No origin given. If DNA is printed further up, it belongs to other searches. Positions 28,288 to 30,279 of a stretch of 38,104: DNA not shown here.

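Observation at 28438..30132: Orphan C5-methyltransferase with five tandem TRD-like repeats and a non-canonical SCEC catalytic motif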

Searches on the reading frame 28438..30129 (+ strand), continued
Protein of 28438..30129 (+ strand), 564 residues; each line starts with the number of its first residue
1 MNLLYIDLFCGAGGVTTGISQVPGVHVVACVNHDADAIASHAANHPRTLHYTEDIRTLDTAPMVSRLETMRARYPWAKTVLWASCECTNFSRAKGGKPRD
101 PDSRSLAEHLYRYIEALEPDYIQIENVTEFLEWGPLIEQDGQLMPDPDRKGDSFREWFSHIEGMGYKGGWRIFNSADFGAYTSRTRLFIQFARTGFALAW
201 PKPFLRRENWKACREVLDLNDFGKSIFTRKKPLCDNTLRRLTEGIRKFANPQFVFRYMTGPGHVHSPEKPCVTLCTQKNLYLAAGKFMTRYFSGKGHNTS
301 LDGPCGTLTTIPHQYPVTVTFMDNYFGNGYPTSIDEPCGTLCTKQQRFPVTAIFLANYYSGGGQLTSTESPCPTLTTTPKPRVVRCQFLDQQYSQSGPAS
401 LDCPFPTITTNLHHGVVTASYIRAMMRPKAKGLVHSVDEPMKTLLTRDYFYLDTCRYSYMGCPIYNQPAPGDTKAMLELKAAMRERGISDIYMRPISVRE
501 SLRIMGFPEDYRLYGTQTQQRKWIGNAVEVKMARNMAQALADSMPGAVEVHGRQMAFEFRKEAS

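Call 45: get_annotated_region(hit=H28, flank=2500)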
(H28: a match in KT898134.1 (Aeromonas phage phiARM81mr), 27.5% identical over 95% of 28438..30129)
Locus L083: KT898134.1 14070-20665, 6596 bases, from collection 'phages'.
description: Aeromonas phage phiARM81mr, complete genome.
organism: Aeromonas phage phiARM81mr (NCBI taxid 1754209)
taxonomy: Viruses; Duplodnaviria; Heunggongvirae; Uroviricota; Caudoviricetes
host: Aeromonas sp. ARM81; source: wastewater treatment plant; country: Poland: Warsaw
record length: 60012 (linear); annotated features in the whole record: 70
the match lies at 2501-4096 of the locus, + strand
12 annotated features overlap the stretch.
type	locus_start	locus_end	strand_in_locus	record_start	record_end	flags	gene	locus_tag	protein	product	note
CDS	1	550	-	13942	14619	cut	-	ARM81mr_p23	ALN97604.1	CI repressor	XRE transcriptional regulator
CDS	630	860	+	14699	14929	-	-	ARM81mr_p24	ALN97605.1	Cro transcriptional regulator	-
CDS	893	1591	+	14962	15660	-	-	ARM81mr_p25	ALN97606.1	antirepressor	DNA binding domain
CDS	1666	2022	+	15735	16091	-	-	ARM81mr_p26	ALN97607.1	hypothetical protein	-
CDS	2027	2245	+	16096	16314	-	-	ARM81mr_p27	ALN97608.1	hypothetical protein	-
CDS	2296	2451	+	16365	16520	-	-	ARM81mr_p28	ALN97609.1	hypothetical protein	-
CDS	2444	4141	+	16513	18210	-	-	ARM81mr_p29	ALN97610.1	C-5 cytosine-specific DNA methylase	-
CDS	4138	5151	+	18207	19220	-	-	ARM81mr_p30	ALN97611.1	replication protein O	-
CDS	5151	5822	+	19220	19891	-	-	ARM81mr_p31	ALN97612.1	replication protein P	-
CDS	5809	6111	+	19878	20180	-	-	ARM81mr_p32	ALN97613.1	hypothetical protein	-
CDS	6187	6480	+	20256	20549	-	-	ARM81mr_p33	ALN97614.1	hypothetical protein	-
CDS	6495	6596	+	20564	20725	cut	-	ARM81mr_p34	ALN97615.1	hypothetical protein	-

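Call 46: get_annotated_region(hit=H29, flank=2500)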
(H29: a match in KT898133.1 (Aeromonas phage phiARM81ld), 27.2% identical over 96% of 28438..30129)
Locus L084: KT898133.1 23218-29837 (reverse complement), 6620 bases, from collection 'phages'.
description: Aeromonas phage phiARM81ld, complete genome.
organism: Aeromonas phage phiARM81ld (NCBI taxid 1748773)
taxonomy: Viruses; Duplodnaviria; Heunggongvirae; Uroviricota; Caudoviricetes
host: Aeromonas sp. ARM81; source: wastewater treatment plant; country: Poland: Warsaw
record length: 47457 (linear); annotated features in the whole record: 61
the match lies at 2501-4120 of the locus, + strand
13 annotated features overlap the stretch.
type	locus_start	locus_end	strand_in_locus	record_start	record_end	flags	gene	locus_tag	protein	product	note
CDS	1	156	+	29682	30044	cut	-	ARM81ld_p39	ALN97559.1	hypothetical protein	-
CDS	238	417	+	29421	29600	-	-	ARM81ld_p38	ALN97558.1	hypothetical protein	-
CDS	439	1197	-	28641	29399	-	-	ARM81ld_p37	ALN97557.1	LuxR family transcriptional regulator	-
CDS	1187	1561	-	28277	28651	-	-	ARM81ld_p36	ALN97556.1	HTH_XRE-family like protein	-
CDS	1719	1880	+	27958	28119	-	-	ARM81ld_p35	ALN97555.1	hypothetical protein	-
CDS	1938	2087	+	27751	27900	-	-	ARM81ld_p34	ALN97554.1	hypothetical protein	-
CDS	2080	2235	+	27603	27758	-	-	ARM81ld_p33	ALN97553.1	hypothetical protein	-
CDS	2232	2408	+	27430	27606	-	-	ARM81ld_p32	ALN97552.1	hypothetical protein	-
CDS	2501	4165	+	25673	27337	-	-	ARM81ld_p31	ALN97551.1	C-5 cytosine-specific DNA methylase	-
CDS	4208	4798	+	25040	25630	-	-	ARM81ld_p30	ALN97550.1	hypothetical protein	-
CDS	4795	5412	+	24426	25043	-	-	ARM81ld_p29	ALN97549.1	exodeoxyribonuclease VIII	-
CDS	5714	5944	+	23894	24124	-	-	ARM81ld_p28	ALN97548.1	hypothetical protein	-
CDS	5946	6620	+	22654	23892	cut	-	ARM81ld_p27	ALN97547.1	transposase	transposase of IS605 family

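Call 62: search_dna_similar(query=L083:2444-4138:+, collection=phages, mode=protein, max_rows=60, rows=spread)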
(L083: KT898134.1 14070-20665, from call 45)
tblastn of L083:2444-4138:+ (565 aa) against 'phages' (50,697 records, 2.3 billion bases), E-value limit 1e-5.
Records with a match: 351; places in all: 371; records where one place covers at least 80% of the query: 290.
Best place of each record, by identity: >=99% 1; 60-80% 8; <60% 342.
By first word of the organism name: Gordonia 117; Mycobacterium 57; Pseudomonas 38; Arthrobacter 33; Vibrio 20; Cellulophaga 7; Aeromonas 6; Klebsiella 5; Bacteriophage 4; Burkholderia 4; and 33 more.
By host as written in the record: Gordonia terrae 3612 105; - 32; Mycobacterium smegmatis mc2 155 31; Arthrobacter globiformis NRRL B-2979 SEA 14; Arthrobacter globiformis B-2979 10; Arthrobacter globiformis NRRL B-2979 9; Pseudomonas aeruginosa 7; Mycobacterium smegmatis mc#155 7; and 90 more.
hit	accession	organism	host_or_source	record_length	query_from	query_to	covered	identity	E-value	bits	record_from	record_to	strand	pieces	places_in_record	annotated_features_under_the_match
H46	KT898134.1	Aeromonas phage phiARM81mr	Aeromonas sp. ARM81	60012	1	565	100%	100.0%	0e+0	1176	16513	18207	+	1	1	C-5 cytosine-specific DNA methylase | hypothetical protein | replication protein O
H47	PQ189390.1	Vibrio phage ZF14_PE001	Vibrio cyclitrophicus ZF14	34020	19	553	95%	60.6%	0e+0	645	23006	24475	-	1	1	hypothetical protein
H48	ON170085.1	Ralstonia phage YO041_1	Ralstonia solanacearum R286, UW275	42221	14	558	96%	55.5%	0e+0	615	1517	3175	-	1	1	record has no annotation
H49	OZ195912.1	Vibrio phage K478a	Seawater and oysters mix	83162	19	553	95%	53.5%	3e-169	538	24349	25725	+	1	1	hypothetical protein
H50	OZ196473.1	Vibrio phage K486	Seawater and oysters mix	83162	19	553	95%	53.5%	3e-169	538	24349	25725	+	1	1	hypothetical protein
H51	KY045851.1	Pseudoalteromonas phage C5a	Pseudoalteromonas sp. RHS-str. 402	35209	18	565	97%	51.3%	5e-162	517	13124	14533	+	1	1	DNA methylase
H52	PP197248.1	Acetoanaerobium phage ANDSL2_ph1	Acetoanaerobium noterae DSL2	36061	20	556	95%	50.2%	8e-166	528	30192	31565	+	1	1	hypothetical protein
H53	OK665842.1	Burkholderia phage BgManors32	Burkholderia gladioli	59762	9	553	96%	46.6%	3e-171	543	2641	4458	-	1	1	C-5 cytosine-specific DNA methylase family protein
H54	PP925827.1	Escherichia phage Flotzy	Escherichia coli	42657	19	565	97%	45.6%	8e-169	536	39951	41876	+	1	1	DNA methyltransferase | anti-repressor Ant | phosphoadenosine phosphosulfate reductase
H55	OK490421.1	Klebsiella phage Kp4866-6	Klebsiella pneumoniae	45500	16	499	86%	49.1%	4e-137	445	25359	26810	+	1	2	record has no annotation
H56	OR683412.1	Pseudomonas phage Turba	Pseudomonas aeruginosa F038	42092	18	565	97%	39.8%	2e-86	435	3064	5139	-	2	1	DNA cytosine methyltransferase | hypothetical protein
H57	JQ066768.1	Rhodobacter phage RcapNL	Rhodobacter capsulatus SB1003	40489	20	559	96%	39.7%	5e-121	399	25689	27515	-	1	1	C-5 cytosine-specific DNA methylase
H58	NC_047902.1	Pseudomonas phage PMBT3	Pseudomonas grimontii MBTL2-21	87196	21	554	95%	39.7%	5e-89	495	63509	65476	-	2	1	DNA methyltransferase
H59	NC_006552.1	Pseudomonas phage F116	Pseudomonas aeruginosa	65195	18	565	97%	38.3%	2e-86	439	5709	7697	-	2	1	DNA methyltransferase | class I SAM-dependent methyltransferase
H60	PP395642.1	Nostoc phage Nsp-JY10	Nostoc sp.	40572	20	563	96%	37.8%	4e-95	452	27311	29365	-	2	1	DNA cytosine methyltransferase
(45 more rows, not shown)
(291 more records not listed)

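Call 72: predict_structure(alignment_id=A2)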
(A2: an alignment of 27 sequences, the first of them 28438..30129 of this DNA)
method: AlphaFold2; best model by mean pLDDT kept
length: 564 residues; sequences in the alignment: 27
mean_pLDDT: 57.3   pTM: 0.56
mean pLDDT of the five models: 57.3, 56.1, 55.9, 55.3, 49.8
residues with pLDDT >= 90: 63; 70-90: 179; 50-70: 91; < 50: 231
segments of 3 or more residues with pLDDT < 50: 88-104, 250-448, 559-564
pLDDT, mean of each block of 10 residues (from residue 1): 83 72 88 84 89 80 91 88 66 41 56 91 83 71 72 84 94 77 77 91 67 55 73 69 56 28 29 25 22 23 23 24 26 26 26 25 27 26 24 25 24 22 22 29 45 60 80 87 76 72 74 80 67 89 65 50 40
secondary structure, 60 per line:
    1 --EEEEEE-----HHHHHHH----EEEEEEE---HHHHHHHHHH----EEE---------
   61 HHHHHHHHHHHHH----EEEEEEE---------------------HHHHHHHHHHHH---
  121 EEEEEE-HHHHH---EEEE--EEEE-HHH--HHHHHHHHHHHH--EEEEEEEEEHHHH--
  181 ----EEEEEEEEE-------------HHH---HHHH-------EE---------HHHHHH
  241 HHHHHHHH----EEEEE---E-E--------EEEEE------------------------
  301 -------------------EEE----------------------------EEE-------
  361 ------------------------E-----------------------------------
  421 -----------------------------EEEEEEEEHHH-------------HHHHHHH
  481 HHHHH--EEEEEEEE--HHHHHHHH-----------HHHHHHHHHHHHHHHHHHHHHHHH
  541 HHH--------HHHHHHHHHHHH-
elements in order: E3-8 H14-20 E25-31 H35-44 E49-51 H61-73 E78-84 H106-117 E121-126 H128-132 E136-139 E142-145 H152-163 E166-174 H175-178 E185-193 H213-216 H235-248 E253-257 E272-276 E320-322 E351-353 E450-457 H474-485 E488-495 H498-505 H517-543 H552-563

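Call 75: find_encoding_contigs(protein=P0010, flank=8000, max_places=3)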
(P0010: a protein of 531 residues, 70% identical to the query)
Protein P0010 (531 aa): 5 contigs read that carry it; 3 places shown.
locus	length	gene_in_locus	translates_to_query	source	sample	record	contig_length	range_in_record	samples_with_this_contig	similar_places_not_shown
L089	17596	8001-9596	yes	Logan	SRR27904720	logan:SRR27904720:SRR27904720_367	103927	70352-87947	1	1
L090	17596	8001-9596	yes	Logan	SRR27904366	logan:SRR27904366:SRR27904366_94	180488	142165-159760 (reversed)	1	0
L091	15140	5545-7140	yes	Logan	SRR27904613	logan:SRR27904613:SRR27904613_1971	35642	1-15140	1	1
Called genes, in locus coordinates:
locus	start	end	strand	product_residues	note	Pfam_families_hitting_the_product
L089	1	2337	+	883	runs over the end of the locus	PF05140:ResB, PF01578:Cytochrom_C_asm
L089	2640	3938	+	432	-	PF13102:Phage_int_SAM_5, PF00589:Phage_integrase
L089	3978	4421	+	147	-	-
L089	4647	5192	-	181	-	-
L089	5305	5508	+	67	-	-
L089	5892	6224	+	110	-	-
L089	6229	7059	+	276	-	-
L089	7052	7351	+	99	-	-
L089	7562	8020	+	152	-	-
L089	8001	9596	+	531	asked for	PF00145:DNA_methylase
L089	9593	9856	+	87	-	-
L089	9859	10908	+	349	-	-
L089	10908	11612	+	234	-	-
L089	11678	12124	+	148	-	-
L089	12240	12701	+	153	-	-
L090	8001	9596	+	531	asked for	PF00145:DNA_methylase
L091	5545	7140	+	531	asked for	PF00145:DNA_methylase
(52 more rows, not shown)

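Call 76: get_annotated_region(hit=H57, flank=500)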
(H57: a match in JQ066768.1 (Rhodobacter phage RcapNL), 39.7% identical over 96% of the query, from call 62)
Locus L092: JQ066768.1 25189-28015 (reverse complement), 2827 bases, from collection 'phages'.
description: Rhodobacter phage RcapNL, complete genome.
organism: Rhodobacter phage RcapNL (NCBI taxid 1131316)
taxonomy: Viruses; Duplodnaviria; Heunggongvirae; Uroviricota; Caudoviricetes; Capnelvirus; Capnelvirus RcapNL
host: Rhodobacter capsulatus SB1003; source: Rhodobacter capsulatus SB1003 supernatants; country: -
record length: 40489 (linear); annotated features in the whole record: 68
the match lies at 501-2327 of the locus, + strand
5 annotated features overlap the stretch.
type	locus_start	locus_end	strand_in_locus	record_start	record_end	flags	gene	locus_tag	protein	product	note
CDS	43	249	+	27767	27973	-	-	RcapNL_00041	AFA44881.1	hypothetical protein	-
CDS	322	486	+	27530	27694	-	-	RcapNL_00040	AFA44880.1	hypothetical protein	-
CDS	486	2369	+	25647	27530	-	-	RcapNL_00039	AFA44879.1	C-5 cytosine-specific DNA methylase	-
CDS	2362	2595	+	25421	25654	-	-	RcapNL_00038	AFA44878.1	PRK12775-containing protein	-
CDS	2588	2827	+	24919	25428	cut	-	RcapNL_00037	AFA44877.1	hypothetical protein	-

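Call 78: search_dna_similar(query=L092:486-2366:+, collection=phages, mode=protein, max_rows=25)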
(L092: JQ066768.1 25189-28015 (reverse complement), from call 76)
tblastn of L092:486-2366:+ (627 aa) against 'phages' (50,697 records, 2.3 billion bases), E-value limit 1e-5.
Records with a match: 327; places in all: 329; records where one place covers at least 80% of the query: 181.
Best place of each record, by identity: >=99% 2; 60-80% 2; <60% 323.
By first word of the organism name: Gordonia 117; Mycobacterium 50; Pseudomonas 36; Vibrio 20; Bacillus 8; Arthrobacter 7; Cellulophaga 7; Aeromonas 6; Rhizobium 4; Burkholderia 4; and 38 more.
By host as written in the record: Gordonia terrae 3612 105; - 32; Mycobacterium smegmatis mc2 155 28; Pseudomonas aeruginosa 7; Pseudomonas sp. 6; Mycobacterium smegmatis mc#155 6; Escherichia coli 4; Gordonia terrae CAG3 4; and 93 more.
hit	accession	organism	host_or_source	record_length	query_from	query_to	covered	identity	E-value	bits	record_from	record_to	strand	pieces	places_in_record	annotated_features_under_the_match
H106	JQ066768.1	Rhodobacter phage RcapNL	Rhodobacter capsulatus SB1003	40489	1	627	100%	100.0%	0e+0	1247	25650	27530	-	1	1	C-5 cytosine-specific DNA methylase | PRK12775-containing protein | hypothetical protein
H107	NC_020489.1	Rhodobacter phage RcapNL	Rhodobacter capsulatus SB1003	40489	1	627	100%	100.0%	0e+0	1247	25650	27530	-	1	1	DNA methyltransferase | PRK12775-containing protein | hypothetical protein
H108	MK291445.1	Paracoccus phage vB_PyeM_Pyei1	Paracoccus yeei CCUG 32053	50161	5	613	97%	65.2%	0e+0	810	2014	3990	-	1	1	DNA (cytosine-5-)-methyltransferase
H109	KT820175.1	Ruegeria phage 45A6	Ruegeria mobilis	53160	1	611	97%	63.9%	0e+0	794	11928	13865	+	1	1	putative C-5 cytosine-specific DNA methylase | hypothetical protein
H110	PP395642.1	Nostoc phage Nsp-JY10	Nostoc sp.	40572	2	611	97%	50.6%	0e+0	609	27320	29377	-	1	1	DNA cytosine methyltransferase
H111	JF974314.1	Rhizobium phage RR1-A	Rhizobium radiobacter P007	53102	5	615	97%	47.9%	7e-180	571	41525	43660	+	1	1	C-5 cytosine-specific DNA methylase | hypothetical protein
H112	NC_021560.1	Rhizobium phage RR1-A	Rhizobium radiobacter P007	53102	5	615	97%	47.9%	7e-180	571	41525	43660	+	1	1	DNA cytosine methyltransferase | hypothetical protein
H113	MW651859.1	Pseudomonas phage vB_PstS-pAN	Pseudomonas stutzeri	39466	6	617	98%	46.3%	3e-141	460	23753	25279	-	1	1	DNA cytosine methyltransferase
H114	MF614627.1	Sinorhizobium phage phi2LM21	Sinorhizobium sp. LM21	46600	5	615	97%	46.4%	2e-144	469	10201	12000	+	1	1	putative C-5 cytosine-specific DNA methylase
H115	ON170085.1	Ralstonia phage YO041_1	Ralstonia solanacearum R286, UW275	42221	6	613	97%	45.8%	9e-130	426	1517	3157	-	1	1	record has no annotation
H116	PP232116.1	Mesorhizobium phage vB_MseS-P1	Mesorhizobium sediminum CBW1107-2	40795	3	611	97%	45.6%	1e-155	501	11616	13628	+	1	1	site-specific DNA-cytosine methylase | hypothetical protein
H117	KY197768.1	Bacillus phage phi105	Bacillus sp.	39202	6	615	97%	42.6%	4e-89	435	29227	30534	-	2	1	none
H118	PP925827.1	Escherichia phage Flotzy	Escherichia coli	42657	6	615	97%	42.4%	1e-133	438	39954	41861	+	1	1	DNA methyltransferase | anti-repressor Ant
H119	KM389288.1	Escherichia phage Phi06_2987 S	-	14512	6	615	97%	42.4%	1e-133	437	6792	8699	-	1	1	record has no annotation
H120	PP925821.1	Escherichia phage Eeyore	Escherichia coli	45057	6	615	97%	42.2%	3e-133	436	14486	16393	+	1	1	DNA methyltransferase | anti-repressor Ant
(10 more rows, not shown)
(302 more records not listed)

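Call 79: get_annotated_region(hit=H108, flank=300)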
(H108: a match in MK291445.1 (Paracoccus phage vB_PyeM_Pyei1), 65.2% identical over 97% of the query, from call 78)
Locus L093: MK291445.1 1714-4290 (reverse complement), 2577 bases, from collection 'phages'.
description: Paracoccus phage vB_PyeM_Pyei1, complete genome.
organism: Paracoccus phage vB_PyeM_Pyei1 (NCBI taxid 2500566)
taxonomy: Viruses; Duplodnaviria; Heunggongvirae; Uroviricota; Caudoviricetes
host: Paracoccus yeei CCUG 32053; source: -; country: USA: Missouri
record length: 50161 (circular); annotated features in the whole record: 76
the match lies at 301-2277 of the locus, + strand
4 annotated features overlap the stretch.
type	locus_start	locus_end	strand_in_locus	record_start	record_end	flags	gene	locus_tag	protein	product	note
CDS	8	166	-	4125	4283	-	-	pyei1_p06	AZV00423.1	chaperone protein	chaperone protein DnaJ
CDS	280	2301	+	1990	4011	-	-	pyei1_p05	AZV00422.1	DNA (cytosine-5-)-methyltransferase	-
CDS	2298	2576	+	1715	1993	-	-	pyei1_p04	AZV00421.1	hypothetical protein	-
CDS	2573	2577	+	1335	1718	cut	-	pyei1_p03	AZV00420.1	hypothetical protein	-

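Call 80: get_annotated_region(hit=H114, flank=300)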
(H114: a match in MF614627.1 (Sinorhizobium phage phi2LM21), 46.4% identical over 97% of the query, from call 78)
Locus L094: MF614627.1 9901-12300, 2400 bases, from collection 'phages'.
description: Sinorhizobium phage phi2LM21, complete genome.
organism: Sinorhizobium phage phi2LM21 (NCBI taxid 2029632)
taxonomy: Viruses; Duplodnaviria; Heunggongvirae; Uroviricota; Caudoviricetes
host: Sinorhizobium sp. LM21; source: -; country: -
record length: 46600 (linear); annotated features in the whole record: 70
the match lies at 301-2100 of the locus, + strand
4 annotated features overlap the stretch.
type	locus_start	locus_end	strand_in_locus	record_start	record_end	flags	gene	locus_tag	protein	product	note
CDS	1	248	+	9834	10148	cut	-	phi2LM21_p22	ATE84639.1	hypothetical protein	-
CDS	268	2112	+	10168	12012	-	-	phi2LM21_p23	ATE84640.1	putative C-5 cytosine-specific DNA methylase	-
CDS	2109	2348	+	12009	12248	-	-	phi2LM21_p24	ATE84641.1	hypothetical protein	-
CDS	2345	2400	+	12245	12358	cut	-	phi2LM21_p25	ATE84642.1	hypothetical protein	-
